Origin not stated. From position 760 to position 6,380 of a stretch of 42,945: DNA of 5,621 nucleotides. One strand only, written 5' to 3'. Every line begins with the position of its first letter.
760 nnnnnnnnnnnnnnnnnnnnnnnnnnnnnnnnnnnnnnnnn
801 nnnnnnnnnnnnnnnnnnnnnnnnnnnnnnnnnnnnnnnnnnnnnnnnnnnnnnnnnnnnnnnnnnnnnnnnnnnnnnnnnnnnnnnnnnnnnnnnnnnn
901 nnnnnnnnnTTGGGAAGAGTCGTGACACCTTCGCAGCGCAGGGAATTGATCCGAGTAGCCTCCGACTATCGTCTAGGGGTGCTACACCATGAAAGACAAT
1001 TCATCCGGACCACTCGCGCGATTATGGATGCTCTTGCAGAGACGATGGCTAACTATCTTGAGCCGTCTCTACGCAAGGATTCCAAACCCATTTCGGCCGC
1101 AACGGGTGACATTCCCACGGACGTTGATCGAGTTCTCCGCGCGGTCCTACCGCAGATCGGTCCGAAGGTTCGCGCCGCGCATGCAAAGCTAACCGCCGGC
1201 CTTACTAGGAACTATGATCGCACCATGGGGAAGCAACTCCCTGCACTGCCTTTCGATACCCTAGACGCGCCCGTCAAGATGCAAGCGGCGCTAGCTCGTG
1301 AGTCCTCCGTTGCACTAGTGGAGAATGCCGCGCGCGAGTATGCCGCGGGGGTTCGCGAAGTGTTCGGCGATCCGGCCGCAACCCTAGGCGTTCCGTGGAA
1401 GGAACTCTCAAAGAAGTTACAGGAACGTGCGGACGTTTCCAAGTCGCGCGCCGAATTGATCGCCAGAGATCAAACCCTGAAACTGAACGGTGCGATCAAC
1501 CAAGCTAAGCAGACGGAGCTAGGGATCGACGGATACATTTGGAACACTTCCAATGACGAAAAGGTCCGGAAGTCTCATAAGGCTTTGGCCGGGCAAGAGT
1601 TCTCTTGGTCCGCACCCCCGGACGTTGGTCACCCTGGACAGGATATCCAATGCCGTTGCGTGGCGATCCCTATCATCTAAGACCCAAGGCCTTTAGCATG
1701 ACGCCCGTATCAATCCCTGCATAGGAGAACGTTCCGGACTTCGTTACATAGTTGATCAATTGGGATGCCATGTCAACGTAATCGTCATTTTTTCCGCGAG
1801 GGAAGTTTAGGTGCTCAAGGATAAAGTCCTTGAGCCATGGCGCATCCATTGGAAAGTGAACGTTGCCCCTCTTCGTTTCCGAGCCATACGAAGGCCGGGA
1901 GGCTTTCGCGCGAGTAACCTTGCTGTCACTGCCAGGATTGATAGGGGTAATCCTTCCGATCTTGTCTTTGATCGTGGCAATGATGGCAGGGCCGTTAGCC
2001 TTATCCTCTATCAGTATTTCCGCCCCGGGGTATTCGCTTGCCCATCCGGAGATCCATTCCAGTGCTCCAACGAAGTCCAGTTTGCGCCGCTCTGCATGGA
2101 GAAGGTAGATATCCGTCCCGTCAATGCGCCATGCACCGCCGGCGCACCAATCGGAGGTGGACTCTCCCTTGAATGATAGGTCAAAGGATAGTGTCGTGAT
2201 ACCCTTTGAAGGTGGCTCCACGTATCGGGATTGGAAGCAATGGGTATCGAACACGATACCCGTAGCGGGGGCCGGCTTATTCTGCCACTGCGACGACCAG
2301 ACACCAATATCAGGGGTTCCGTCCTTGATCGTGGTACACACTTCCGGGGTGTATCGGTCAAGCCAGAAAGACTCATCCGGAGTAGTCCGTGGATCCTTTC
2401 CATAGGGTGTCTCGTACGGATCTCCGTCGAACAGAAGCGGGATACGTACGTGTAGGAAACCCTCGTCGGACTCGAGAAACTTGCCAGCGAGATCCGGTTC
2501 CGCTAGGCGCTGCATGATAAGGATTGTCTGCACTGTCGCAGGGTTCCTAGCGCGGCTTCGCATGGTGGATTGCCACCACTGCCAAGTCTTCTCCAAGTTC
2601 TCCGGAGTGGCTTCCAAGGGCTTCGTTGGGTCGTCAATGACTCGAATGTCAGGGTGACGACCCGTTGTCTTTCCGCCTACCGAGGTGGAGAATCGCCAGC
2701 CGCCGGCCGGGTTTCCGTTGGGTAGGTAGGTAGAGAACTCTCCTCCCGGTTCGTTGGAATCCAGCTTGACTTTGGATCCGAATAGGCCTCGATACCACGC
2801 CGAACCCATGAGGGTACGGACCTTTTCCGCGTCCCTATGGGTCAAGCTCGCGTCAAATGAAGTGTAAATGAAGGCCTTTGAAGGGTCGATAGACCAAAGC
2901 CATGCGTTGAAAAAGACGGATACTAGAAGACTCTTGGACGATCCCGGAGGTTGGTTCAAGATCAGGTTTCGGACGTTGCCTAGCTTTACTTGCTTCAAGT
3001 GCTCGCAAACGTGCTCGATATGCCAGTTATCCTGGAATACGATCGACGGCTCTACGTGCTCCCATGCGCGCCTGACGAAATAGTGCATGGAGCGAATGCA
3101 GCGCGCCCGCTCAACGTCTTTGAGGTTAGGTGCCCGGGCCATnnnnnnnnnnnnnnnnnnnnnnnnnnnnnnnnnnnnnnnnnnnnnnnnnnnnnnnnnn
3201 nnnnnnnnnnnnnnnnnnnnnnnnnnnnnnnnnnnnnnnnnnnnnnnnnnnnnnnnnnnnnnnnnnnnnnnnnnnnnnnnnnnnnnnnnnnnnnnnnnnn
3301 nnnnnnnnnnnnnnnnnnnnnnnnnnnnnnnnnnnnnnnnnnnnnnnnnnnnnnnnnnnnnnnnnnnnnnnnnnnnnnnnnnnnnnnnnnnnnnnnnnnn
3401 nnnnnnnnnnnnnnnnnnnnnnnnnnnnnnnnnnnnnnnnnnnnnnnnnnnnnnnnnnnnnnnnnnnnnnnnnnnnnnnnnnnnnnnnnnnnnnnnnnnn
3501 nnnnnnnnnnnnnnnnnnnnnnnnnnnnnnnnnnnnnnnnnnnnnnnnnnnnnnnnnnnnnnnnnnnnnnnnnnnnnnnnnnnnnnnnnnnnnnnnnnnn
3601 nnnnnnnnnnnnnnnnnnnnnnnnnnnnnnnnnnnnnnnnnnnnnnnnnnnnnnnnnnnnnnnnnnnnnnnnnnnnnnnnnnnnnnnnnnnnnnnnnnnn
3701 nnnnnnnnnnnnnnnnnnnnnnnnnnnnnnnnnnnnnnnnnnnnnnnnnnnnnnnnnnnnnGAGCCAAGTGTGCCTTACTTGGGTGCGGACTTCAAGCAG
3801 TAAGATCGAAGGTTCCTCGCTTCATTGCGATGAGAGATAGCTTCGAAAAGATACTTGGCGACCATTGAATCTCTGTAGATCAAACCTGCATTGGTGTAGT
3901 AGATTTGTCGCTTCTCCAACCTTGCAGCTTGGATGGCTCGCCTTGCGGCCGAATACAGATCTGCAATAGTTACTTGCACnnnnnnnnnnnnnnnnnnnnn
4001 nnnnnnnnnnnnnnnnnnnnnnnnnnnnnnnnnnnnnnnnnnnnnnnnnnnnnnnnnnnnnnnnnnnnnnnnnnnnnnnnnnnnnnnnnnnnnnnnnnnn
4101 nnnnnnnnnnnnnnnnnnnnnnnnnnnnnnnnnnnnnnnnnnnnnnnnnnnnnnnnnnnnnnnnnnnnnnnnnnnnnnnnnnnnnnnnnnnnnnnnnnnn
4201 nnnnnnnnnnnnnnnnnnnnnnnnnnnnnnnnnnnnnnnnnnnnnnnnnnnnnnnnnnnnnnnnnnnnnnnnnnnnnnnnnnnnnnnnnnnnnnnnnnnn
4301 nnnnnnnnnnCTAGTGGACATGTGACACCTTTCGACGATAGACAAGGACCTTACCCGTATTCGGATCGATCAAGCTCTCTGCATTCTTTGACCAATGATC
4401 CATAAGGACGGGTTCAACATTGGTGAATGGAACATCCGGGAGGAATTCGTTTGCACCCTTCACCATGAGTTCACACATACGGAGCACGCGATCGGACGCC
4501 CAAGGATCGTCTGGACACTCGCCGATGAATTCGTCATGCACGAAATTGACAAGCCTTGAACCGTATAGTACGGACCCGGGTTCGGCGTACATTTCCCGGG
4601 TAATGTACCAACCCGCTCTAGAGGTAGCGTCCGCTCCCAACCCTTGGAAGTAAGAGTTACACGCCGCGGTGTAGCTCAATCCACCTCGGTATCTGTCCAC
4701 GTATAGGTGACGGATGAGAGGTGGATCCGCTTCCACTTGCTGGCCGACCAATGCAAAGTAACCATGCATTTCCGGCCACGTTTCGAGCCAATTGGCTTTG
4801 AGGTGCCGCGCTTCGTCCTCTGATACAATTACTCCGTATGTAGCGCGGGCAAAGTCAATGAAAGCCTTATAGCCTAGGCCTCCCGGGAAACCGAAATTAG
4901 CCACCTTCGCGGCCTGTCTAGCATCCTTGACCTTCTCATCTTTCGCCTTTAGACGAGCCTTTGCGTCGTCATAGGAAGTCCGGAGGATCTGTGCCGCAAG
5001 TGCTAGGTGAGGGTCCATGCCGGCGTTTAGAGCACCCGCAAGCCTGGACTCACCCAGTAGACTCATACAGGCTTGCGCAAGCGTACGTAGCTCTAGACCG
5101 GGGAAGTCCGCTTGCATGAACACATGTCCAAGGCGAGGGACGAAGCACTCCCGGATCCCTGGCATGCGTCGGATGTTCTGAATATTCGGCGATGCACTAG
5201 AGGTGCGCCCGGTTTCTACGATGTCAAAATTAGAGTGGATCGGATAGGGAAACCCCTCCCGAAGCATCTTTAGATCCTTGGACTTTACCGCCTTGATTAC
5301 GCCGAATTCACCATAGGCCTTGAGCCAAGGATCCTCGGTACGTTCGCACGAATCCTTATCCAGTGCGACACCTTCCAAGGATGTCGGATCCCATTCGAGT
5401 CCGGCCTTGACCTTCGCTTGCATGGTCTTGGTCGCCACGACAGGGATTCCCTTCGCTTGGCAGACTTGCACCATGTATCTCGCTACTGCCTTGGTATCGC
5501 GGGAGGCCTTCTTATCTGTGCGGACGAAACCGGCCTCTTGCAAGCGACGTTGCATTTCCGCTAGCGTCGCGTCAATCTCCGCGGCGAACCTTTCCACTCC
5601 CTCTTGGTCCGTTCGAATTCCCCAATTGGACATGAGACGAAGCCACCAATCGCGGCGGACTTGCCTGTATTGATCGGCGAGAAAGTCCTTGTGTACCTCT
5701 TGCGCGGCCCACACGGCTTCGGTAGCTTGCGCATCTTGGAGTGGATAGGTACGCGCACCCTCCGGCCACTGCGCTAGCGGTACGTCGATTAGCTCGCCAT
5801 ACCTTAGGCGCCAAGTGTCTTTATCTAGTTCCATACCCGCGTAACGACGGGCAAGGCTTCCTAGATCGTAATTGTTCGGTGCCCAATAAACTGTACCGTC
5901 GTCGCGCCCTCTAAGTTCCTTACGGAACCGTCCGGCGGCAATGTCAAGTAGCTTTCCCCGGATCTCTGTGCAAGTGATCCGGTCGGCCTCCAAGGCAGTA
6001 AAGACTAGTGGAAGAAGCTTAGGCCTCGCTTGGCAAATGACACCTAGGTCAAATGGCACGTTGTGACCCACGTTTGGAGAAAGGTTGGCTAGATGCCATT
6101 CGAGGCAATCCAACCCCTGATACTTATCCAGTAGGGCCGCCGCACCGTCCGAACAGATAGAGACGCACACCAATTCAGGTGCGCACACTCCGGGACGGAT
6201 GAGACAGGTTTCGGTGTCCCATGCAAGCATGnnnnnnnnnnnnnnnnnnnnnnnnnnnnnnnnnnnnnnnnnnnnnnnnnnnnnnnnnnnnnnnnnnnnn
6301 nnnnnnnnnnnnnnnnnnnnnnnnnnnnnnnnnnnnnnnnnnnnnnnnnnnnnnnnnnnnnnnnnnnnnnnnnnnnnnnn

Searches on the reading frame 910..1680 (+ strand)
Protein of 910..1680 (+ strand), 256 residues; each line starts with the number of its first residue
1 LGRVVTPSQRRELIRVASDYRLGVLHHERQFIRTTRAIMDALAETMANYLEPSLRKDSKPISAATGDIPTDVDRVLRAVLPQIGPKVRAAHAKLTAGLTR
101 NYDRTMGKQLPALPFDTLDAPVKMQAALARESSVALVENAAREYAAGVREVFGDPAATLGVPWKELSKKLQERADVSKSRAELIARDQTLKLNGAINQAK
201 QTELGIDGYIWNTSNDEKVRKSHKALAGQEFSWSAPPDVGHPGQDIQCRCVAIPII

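Call 13: search_protein_families(library=phrogs, proteins=[window:910-1680:+], max_evalue=0.001)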
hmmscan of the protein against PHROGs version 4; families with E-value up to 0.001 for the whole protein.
window:910-1680:+ (256 aa): 12 families
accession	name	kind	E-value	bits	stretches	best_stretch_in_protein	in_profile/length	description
phrog_324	-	head and packaging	1.5e-46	160.7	1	28-256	79-318/624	head morphogenesis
phrog_4529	-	head and packaging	2.5e-27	97.3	1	117-254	136-286/533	minor head protein and DNA pilot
phrog_595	-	head and packaging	1.7e-24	88.1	1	160-256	200-298/513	head maturation protease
phrog_15127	-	head and packaging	4.4e-19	69.4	1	131-248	116-244/602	head protein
phrog_115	-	head and packaging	2e-11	44.8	1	164-256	225-318/665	minor head protein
phrog_6577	-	unknown function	1.5e-10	41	1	128-256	99-230/1066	-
phrog_2468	-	head and packaging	1.4e-09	38.8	1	106-255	113-272/303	head morphogenesis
phrog_2662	-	head and packaging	1.9e-06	27.8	1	92-252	553-705/717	portal protein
phrog_3517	-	head and packaging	1.6e-05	25.3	1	176-254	230-327/371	head morphogenesis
phrog_4728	-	head and packaging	2.3e-05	24.4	1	160-255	199-299/591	head morphogenesis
phrog_758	-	head and packaging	0.0005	20.4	0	124-254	154-289/326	head morphogenesis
phrog_2841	-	head and packaging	0.0008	19.5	1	163-255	213-306/525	minor head protein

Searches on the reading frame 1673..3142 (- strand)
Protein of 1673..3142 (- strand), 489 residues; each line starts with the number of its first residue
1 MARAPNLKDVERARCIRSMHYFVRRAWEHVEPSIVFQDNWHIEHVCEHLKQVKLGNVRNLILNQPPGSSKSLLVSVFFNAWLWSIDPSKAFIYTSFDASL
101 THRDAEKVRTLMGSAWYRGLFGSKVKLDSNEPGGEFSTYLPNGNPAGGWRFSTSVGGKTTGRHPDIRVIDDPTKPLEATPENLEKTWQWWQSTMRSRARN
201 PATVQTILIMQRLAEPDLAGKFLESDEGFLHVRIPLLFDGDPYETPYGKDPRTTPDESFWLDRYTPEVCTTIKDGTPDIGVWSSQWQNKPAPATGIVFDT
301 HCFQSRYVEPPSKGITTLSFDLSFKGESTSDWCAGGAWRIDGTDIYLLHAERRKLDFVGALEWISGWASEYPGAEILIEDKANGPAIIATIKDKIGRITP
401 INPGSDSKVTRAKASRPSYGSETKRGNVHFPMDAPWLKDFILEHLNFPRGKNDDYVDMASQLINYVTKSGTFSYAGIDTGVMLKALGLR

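Call 13: search_protein_families(library=phrogs, proteins=[window:1673-3142:-], max_evalue=0.001)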
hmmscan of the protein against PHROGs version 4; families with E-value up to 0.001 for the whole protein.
window:1673-3142:- (489 aa): 5 families
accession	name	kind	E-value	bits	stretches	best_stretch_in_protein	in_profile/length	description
phrog_38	-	head and packaging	5.9e-70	237.8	1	3-468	254-705/760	terminase large subunit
phrog_4758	-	head and packaging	3.7e-38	132.3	1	17-229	18-224/243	terminase large subunit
phrog_5573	-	head and packaging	3.9e-24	86.4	1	281-466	48-234/250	terminase large subunit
phrog_30251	-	head and packaging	3.9e-08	33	1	29-225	27-224/799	terminase large subunit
phrog_12171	-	head and packaging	7.8e-06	27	1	401-471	35-100/110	terminase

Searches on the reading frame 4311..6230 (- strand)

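Call 13: search_protein_families(library=phrogs, proteins=[window:4311-6230:-], max_evalue=0.001)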
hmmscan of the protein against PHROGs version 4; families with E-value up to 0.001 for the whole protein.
window:4311-6230:- (639 aa): 4 families
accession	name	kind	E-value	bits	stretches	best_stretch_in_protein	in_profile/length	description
phrog_17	-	DNA, RNA and nucleotide metabolism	1.3e-59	203.3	1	1-615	672-1232/1445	DNA polymerase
phrog_2573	-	DNA, RNA and nucleotide metabolism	1.1e-11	45.5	1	359-575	5-232/336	DNA polymerase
phrog_10285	-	DNA, RNA and nucleotide metabolism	8.8e-07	29.3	1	349-488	31-160/321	DNA polymerase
phrog_15971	-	DNA, RNA and nucleotide metabolism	0.0007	19.8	0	338-386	133-181/376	DNA polymerase I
